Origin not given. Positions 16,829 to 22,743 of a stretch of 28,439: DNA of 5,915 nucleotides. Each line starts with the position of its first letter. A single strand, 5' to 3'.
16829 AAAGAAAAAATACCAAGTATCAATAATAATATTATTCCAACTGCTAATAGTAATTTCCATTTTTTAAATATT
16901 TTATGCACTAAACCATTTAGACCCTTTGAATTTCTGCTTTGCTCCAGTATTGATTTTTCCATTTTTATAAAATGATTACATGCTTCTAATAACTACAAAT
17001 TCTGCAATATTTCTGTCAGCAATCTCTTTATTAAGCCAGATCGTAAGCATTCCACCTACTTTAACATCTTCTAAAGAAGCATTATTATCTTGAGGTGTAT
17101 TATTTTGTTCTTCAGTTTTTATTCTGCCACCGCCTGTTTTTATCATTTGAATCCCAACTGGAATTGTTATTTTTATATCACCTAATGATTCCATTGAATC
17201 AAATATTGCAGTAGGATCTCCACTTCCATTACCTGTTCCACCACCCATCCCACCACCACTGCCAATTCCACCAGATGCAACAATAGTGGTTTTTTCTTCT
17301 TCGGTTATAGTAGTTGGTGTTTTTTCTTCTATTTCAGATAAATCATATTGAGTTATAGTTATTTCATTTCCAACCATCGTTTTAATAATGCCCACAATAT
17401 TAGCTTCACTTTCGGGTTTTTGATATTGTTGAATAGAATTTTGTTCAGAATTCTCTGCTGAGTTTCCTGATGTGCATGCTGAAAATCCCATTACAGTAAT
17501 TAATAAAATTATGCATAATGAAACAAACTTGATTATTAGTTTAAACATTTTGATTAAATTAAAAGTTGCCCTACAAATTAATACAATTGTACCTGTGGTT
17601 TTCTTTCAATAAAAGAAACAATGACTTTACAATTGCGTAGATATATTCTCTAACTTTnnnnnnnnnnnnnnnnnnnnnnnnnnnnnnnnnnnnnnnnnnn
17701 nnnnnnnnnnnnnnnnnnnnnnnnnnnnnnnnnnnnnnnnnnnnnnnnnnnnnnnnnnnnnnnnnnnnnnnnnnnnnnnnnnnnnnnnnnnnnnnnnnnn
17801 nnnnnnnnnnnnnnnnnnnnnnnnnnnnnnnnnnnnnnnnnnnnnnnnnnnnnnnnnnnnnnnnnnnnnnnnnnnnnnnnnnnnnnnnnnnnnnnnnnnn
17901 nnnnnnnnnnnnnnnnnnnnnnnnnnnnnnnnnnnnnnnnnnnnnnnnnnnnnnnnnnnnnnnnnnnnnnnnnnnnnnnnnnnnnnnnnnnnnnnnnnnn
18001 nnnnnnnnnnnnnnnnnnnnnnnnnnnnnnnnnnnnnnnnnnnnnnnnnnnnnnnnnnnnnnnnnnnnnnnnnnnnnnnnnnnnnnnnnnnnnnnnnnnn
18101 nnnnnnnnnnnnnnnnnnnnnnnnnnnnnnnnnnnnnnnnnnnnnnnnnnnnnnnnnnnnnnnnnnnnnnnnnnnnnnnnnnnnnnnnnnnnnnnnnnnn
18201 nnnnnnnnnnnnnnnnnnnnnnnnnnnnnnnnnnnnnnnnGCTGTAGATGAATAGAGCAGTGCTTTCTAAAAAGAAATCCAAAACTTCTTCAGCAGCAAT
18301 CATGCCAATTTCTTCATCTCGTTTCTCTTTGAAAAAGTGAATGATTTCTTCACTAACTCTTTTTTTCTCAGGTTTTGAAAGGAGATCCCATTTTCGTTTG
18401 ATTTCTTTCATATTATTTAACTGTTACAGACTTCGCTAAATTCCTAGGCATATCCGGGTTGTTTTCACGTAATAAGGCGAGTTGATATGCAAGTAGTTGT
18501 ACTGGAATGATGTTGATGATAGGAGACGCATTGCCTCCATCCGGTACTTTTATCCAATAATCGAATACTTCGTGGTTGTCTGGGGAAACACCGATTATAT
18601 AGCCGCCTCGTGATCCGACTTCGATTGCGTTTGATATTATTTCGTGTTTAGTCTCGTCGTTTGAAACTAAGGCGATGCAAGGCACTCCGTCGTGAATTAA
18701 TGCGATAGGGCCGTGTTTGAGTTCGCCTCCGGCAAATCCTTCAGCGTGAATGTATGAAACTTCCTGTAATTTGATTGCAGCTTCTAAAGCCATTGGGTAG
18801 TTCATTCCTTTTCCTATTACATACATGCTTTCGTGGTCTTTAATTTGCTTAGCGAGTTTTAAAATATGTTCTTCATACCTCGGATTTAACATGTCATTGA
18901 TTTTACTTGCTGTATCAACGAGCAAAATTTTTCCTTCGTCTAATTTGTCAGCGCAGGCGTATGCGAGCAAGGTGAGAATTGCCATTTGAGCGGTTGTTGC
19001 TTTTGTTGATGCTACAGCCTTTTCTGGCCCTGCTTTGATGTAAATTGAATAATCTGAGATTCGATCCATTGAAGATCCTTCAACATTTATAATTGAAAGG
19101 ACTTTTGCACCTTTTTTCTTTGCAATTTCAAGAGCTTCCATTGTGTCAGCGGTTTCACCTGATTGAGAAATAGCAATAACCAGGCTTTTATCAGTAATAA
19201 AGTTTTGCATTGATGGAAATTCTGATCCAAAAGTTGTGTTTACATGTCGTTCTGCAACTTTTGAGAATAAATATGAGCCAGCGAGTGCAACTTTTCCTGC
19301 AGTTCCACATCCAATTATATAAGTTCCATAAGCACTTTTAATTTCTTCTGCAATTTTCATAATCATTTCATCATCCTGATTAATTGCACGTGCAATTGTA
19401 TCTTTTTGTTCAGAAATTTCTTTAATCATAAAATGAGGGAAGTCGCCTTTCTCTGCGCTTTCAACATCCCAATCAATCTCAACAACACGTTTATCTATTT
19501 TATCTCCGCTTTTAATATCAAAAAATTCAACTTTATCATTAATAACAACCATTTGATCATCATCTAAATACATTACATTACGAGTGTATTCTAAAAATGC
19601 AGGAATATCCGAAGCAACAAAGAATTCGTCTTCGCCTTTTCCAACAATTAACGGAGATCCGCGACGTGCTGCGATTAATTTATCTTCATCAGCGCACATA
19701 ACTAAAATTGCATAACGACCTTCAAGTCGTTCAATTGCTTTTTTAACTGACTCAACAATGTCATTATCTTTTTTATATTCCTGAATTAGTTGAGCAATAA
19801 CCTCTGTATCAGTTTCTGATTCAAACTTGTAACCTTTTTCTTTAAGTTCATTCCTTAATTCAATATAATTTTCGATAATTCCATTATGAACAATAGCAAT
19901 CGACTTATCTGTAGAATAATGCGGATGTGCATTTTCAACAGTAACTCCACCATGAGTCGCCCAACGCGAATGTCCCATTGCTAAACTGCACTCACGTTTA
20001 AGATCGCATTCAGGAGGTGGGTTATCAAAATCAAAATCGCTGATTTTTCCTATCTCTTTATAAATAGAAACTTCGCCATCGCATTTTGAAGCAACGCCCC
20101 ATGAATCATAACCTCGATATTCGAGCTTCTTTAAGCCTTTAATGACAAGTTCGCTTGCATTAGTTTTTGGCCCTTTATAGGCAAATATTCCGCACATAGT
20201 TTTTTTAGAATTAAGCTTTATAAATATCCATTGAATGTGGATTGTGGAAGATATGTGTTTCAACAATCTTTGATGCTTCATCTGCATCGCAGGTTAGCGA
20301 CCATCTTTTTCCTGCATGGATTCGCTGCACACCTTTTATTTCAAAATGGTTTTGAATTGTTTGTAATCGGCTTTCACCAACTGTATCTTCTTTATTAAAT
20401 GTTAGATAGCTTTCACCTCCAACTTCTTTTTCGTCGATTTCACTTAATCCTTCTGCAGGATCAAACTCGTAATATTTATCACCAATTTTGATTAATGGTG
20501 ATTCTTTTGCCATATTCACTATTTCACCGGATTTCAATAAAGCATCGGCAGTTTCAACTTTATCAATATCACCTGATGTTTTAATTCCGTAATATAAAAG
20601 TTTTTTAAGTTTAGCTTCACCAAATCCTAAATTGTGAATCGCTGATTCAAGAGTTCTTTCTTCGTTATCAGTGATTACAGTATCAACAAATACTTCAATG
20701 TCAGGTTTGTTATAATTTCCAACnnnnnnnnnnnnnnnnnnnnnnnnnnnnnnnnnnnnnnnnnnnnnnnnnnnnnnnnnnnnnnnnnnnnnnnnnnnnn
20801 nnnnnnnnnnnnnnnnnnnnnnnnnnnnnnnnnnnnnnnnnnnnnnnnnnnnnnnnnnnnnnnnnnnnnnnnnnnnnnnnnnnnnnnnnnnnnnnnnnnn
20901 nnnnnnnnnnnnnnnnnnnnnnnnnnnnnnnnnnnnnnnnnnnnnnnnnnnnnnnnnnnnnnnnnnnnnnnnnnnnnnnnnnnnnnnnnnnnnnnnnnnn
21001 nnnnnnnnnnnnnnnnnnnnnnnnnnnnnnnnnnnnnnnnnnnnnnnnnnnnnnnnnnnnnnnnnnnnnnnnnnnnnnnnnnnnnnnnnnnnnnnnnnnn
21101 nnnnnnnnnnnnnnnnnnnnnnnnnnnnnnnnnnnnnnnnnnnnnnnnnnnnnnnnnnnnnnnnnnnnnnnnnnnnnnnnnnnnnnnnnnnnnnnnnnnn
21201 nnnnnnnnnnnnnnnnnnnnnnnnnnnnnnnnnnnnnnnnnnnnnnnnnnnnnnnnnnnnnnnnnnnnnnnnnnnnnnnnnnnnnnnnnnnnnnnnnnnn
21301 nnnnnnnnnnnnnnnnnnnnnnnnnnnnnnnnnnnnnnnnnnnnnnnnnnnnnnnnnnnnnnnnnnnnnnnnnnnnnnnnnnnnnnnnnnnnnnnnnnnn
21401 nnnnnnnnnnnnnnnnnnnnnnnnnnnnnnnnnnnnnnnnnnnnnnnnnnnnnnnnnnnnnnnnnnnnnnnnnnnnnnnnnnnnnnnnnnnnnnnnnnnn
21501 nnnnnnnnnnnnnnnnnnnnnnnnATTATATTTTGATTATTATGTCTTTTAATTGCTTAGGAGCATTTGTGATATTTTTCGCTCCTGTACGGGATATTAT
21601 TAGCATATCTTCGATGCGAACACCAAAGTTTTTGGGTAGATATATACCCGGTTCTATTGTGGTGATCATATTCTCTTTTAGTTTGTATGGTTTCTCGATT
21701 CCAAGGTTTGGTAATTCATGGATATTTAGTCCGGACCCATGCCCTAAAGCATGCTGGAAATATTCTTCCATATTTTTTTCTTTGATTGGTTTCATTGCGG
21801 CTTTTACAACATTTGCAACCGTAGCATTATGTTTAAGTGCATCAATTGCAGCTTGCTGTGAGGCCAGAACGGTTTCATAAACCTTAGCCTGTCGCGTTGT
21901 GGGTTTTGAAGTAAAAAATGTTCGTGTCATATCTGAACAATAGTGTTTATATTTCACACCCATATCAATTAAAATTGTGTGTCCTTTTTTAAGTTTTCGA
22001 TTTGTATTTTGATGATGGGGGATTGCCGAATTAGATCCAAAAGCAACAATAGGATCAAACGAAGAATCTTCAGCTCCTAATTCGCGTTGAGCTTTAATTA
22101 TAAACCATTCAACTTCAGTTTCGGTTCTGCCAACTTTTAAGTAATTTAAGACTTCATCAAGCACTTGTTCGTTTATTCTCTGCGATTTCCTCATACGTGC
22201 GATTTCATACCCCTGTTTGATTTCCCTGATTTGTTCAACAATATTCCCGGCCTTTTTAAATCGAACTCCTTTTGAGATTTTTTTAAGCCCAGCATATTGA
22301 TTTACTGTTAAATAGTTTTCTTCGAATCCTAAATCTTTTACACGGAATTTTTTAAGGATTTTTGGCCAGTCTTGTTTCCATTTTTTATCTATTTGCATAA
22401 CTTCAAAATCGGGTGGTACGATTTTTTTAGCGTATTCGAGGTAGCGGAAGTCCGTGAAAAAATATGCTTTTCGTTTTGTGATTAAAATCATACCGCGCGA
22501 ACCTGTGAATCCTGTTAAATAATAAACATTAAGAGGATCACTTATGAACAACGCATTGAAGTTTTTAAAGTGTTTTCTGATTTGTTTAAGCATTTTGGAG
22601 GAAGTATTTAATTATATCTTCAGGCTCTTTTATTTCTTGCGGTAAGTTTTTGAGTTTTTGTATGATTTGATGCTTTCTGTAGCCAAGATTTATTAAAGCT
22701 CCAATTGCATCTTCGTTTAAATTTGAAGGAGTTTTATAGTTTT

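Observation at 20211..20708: PurQ-(PurS)2 fusion: glutaminase joined to a single-chain PurS dimer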

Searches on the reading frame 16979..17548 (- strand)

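Call 5: search_protein_families(library=pfam, proteins=[window:16979-17548:-], max_evalue=1)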
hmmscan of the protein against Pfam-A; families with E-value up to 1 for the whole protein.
window:16979-17548:- (190 aa): 1 family
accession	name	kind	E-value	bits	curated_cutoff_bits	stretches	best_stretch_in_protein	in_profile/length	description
PF20462.4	DUF6715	-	0.16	12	27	1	6-36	8-38/192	Domain of unknown function (DUF6715)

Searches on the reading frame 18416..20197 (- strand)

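Call 5: search_protein_families(library=pfam, proteins=[window:18416-20197:-], max_evalue=1)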
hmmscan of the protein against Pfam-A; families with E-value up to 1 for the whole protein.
window:18416-20197:- (594 aa): 6 families
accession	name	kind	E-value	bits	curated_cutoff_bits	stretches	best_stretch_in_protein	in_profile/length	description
PF01380.27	SIS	-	1.5e-44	151.4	25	2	292-412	8-129/131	SIS domain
PF13522.11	GATase_6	-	6.8e-22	78.3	27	1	71-197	11-130/130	Glutamine amidotransferase domain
PF13537.11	GATase_7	-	2.5e-21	76.4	25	1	88-202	11-122/123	Glutamine amidotransferase domain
PF13580.11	SIS_2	-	0.0014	19.1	27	1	333-369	100-136/138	SIS domain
PF13230.11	GATase_4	-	0.0075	15.7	23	1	71-148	72-148/272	Glutamine amidotransferases class-II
PF14772.11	NYD-SP28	-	0.16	12.4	22.1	1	246-289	44-87/102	Sperm tail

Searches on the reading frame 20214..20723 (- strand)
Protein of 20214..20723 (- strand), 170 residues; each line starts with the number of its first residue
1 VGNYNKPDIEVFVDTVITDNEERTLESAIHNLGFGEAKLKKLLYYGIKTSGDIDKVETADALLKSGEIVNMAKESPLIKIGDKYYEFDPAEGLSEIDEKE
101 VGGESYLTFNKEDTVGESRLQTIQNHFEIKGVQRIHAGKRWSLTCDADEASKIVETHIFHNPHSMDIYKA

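Call 5: search_protein_families(library=pfam, proteins=[window:20214-20723:-], max_evalue=1)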
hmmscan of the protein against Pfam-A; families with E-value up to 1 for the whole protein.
window:20214-20723:- (170 aa): 2 families
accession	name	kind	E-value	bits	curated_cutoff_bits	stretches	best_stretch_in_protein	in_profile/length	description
PF02700.19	PurS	-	0.042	14.5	22.2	0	126-153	26-53/77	Phosphoribosylformylglycinamidine (FGAM) synthase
PF14741.12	GH114_assoc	-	0.23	12.1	22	1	82-151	14-72/126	N-terminal glycosyl-hydrolase-114-associated domain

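Call 6: search_protein_families(library=ncbifam, proteins=[window:20214-20723:-], max_evalue=0.01)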
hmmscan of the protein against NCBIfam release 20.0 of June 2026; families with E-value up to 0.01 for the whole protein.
window:20214-20723:- (170 aa): 0 families

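Call 9: search_solved_structures(query=window:20214-20723:-, max_evalue=10, show_alignments=3)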
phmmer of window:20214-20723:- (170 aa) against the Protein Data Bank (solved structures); distinct sequences matched with E-value up to 10: 0.

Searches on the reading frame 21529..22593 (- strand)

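Call 5: search_protein_families(library=pfam, proteins=[window:21529-22593:-], max_evalue=1)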
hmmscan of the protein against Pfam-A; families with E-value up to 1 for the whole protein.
window:21529-22593:- (355 aa): 3 families
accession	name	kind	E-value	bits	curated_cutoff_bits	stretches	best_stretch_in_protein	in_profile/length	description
PF00557.29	Peptidase_M24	-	4.9e-65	219.6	23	1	133-334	2-207/208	Metallopeptidase family M24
PF01321.24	Creatinase_N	-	9.7e-24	84.8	22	1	11-125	13-128/128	Creatinase/Prolidase N-terminal domain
PF05184.20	SapB_1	-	0.17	12.4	25.2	0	142-162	7-27/38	Saposin-like type B, region 1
